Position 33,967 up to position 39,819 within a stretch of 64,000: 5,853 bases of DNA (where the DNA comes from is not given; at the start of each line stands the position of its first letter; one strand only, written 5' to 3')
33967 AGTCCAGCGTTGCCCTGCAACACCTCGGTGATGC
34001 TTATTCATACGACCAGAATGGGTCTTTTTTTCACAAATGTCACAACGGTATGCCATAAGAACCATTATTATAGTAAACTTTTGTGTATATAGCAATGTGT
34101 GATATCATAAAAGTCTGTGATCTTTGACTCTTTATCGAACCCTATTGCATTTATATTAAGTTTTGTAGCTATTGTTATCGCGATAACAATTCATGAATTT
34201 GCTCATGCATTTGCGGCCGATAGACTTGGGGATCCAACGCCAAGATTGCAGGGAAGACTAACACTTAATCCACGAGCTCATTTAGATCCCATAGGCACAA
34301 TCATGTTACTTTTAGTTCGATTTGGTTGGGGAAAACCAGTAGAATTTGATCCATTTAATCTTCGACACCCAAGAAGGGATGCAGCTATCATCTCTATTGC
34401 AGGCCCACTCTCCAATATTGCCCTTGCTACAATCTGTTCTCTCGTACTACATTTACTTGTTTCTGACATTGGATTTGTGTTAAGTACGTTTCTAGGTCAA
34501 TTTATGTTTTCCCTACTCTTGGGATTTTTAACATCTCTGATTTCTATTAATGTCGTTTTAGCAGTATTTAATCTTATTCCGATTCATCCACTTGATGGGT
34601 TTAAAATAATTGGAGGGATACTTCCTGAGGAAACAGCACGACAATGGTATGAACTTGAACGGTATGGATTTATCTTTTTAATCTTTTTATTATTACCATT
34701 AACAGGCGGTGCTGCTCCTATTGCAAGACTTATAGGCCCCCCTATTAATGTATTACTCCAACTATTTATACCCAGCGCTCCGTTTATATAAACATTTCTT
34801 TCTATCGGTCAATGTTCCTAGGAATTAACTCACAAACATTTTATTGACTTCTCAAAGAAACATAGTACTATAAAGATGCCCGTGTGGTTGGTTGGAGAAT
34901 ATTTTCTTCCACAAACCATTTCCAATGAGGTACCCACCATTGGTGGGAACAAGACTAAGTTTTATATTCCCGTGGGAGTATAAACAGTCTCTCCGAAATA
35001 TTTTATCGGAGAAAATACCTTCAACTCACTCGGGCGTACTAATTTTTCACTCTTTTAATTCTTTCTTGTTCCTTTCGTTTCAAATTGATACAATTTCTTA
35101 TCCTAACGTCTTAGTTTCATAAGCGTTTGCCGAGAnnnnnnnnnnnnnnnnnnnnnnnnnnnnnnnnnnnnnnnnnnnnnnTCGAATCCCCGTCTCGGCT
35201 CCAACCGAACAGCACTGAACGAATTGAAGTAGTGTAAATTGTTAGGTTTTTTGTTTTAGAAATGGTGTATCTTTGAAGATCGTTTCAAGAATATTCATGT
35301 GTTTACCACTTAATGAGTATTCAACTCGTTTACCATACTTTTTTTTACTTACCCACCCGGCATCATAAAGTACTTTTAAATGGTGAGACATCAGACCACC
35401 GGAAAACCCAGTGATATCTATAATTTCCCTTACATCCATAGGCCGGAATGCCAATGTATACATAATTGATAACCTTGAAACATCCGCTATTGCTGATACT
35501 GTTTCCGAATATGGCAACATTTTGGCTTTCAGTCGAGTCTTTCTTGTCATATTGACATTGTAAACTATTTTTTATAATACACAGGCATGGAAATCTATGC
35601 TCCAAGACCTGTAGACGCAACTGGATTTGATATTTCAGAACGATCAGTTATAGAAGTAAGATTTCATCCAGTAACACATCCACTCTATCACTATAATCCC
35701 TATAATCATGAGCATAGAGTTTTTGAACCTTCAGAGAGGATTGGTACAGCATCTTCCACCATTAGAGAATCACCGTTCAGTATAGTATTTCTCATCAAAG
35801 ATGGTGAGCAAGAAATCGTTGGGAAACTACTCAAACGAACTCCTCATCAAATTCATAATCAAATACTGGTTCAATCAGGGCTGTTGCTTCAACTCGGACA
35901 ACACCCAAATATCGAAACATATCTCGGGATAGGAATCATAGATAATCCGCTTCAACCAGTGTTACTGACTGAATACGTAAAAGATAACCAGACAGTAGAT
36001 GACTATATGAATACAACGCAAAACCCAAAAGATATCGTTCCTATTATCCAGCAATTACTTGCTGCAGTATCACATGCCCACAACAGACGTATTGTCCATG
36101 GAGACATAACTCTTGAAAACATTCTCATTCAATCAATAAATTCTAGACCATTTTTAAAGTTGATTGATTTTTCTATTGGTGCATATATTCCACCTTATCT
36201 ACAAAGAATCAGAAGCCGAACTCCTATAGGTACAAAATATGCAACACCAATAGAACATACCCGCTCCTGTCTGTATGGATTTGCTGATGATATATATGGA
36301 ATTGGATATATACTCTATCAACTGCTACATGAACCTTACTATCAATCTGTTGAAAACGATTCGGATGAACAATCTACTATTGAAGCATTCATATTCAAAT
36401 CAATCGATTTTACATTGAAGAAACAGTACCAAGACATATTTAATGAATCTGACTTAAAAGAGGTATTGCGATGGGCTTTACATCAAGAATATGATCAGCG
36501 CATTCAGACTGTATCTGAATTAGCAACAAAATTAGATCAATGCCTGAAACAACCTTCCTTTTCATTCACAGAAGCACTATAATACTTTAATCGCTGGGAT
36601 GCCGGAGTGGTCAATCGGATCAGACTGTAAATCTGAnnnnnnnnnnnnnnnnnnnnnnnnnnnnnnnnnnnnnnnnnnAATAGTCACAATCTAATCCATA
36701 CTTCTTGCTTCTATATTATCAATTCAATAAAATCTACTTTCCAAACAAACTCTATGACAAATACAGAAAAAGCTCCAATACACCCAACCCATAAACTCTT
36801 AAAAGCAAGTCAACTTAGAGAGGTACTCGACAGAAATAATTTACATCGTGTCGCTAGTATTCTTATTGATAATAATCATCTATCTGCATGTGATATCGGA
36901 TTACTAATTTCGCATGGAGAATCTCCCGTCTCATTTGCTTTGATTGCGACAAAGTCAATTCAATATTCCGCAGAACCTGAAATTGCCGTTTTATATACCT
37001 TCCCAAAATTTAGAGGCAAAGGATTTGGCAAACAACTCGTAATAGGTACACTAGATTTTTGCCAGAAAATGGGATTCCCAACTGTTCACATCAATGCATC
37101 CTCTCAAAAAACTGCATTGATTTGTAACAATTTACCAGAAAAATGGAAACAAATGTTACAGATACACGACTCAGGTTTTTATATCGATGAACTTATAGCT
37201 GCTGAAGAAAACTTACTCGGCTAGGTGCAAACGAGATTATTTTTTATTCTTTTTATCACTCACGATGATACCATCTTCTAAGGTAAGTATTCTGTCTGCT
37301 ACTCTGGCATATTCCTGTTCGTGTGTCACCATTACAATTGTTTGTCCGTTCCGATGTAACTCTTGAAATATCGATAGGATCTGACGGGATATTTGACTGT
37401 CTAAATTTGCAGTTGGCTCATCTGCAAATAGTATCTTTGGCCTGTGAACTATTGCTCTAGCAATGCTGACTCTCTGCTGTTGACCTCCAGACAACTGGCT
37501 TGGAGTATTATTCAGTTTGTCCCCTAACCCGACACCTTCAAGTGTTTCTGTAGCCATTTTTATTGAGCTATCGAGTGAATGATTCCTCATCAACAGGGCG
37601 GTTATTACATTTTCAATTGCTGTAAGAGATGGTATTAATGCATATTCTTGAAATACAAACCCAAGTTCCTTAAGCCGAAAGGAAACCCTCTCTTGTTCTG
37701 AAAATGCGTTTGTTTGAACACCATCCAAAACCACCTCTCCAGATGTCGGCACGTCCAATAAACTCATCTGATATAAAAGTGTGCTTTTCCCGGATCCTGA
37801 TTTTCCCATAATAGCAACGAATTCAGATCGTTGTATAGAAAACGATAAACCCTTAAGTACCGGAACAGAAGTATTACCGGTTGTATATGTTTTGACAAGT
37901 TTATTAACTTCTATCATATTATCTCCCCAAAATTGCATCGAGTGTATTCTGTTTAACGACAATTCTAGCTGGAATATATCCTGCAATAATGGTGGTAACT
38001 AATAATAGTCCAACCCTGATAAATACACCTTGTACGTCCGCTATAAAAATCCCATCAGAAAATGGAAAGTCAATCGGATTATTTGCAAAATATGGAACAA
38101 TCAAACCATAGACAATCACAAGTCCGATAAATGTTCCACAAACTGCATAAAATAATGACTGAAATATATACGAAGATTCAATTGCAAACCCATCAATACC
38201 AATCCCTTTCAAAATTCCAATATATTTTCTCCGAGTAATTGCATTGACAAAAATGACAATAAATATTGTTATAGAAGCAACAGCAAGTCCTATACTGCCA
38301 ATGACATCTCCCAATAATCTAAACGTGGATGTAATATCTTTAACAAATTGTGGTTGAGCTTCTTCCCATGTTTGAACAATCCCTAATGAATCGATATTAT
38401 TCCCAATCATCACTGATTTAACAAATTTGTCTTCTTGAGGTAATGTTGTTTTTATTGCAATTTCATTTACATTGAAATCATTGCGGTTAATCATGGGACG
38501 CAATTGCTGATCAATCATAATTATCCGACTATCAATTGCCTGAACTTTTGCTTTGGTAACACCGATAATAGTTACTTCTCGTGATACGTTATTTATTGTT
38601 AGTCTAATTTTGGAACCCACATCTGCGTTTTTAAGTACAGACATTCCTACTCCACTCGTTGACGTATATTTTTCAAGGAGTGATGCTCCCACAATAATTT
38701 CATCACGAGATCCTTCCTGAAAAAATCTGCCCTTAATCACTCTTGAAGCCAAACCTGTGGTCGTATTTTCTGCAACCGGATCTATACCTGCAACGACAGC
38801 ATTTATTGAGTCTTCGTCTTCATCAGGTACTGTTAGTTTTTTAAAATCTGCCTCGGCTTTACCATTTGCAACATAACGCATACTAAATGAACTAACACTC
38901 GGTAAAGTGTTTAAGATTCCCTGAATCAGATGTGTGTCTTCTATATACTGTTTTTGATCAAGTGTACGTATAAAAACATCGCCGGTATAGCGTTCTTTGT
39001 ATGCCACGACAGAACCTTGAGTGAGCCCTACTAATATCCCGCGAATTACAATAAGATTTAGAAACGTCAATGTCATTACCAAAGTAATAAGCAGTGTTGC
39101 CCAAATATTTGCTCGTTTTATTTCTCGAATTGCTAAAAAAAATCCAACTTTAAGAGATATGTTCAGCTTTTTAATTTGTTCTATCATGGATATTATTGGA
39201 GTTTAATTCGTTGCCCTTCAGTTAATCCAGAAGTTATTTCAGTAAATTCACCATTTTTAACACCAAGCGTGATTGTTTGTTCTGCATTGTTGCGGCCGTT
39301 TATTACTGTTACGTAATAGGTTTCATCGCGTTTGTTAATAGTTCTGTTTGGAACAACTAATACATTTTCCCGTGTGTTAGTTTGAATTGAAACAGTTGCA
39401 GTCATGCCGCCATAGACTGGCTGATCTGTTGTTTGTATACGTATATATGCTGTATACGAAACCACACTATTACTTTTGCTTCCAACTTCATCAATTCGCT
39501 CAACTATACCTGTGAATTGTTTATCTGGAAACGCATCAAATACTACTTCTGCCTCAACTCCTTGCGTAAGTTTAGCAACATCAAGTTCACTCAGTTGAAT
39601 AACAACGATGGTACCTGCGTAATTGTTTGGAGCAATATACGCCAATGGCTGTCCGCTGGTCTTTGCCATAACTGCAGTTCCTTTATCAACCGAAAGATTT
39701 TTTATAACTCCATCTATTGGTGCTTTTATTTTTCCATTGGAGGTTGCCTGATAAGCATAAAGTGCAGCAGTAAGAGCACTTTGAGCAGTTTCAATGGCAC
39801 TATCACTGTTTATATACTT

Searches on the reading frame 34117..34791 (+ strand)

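Call 42: search_protein_families(library=pfam, proteins=[window:34117-34791:+], max_evalue=0.001)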
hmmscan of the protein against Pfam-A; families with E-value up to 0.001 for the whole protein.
window:34117-34791:+ (224 aa): 1 family
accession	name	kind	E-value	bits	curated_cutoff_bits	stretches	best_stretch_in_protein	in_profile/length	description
PF02163.28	Peptidase_M50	-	9.7e-14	51.7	27.2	1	16-175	3-200/221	Peptidase family M50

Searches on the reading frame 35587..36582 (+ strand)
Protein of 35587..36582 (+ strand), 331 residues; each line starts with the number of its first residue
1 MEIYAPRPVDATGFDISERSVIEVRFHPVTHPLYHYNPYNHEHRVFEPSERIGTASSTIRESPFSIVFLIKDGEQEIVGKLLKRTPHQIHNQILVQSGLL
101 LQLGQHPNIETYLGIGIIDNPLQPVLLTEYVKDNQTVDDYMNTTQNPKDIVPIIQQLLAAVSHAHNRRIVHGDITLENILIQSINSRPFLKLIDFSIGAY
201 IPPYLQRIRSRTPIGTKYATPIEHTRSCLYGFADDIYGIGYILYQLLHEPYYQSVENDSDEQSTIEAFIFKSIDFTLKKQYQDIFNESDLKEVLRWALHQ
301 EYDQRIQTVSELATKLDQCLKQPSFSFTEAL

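Call 42: search_protein_families(library=pfam, proteins=[window:35587-36582:+], max_evalue=0.001)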
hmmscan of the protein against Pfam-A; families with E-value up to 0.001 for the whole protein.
window:35587-36582:+ (331 aa): 2 families
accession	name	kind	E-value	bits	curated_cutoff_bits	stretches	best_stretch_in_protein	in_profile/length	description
PF00069.31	Pkinase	-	1.9e-22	80.4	31.7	1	65-308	13-254/263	Protein kinase domain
PF07714.23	PK_Tyr_Ser-Thr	-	1.9e-13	50.7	23.1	1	73-253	27-207/258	Protein tyrosine and serine/threonine kinase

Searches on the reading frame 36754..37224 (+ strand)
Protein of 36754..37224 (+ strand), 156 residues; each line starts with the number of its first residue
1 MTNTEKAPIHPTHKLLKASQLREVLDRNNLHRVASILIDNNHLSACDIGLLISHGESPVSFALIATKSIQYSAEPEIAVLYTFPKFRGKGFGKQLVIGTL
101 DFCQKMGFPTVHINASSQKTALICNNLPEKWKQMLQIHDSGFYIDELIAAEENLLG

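Call 42: search_protein_families(library=pfam, proteins=[window:36754-37224:+], max_evalue=0.001)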
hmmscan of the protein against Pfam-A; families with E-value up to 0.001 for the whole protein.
window:36754-37224:+ (156 aa): 1 family
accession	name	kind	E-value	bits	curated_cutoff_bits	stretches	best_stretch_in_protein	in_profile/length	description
PF00583.31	Acetyltransf_1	-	6.9e-05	23.5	20.7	1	52-117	38-107/116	Acetyltransferase (GNAT) family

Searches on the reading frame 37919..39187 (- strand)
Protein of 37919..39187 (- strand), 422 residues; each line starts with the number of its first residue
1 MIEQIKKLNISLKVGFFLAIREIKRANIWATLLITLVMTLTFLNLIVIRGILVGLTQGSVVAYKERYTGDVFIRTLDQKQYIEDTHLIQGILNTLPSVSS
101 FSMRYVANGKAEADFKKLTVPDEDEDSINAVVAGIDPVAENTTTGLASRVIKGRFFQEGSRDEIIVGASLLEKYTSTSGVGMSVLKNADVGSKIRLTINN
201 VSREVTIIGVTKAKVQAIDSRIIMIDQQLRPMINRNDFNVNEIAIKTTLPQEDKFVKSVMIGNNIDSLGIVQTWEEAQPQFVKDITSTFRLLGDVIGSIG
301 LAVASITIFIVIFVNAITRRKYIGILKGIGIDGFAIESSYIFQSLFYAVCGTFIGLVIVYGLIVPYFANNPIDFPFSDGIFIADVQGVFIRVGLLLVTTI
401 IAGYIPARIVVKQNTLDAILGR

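Call 43: search_protein_families(library=pfam, proteins=[window:37919-39187:-], max_evalue=0.001)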
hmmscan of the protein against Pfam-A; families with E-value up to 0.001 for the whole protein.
window:37919-39187:- (422 aa): 1 family
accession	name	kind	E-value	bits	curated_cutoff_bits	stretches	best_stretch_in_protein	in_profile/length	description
PF02687.27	FtsX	-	1e-08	35.7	25.5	1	296-414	3-119/120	FtsX-like permease C-terminal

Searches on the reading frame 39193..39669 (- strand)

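Call 43: search_protein_families(library=pfam, proteins=[window:39193-39669:-], max_evalue=0.001)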
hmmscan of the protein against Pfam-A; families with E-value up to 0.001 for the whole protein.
window:39193-39669:- (158 aa): 2 families
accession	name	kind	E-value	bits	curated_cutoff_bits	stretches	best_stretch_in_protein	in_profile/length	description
PF00529.27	CusB_dom_1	-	1.3e-06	29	26.5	1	39-97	14-50/89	Cation efflux system protein CusB domain 1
PF13437.12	HlyD_3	-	7.9e-06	27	22.2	1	5-81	23-96/106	HlyD family secretion protein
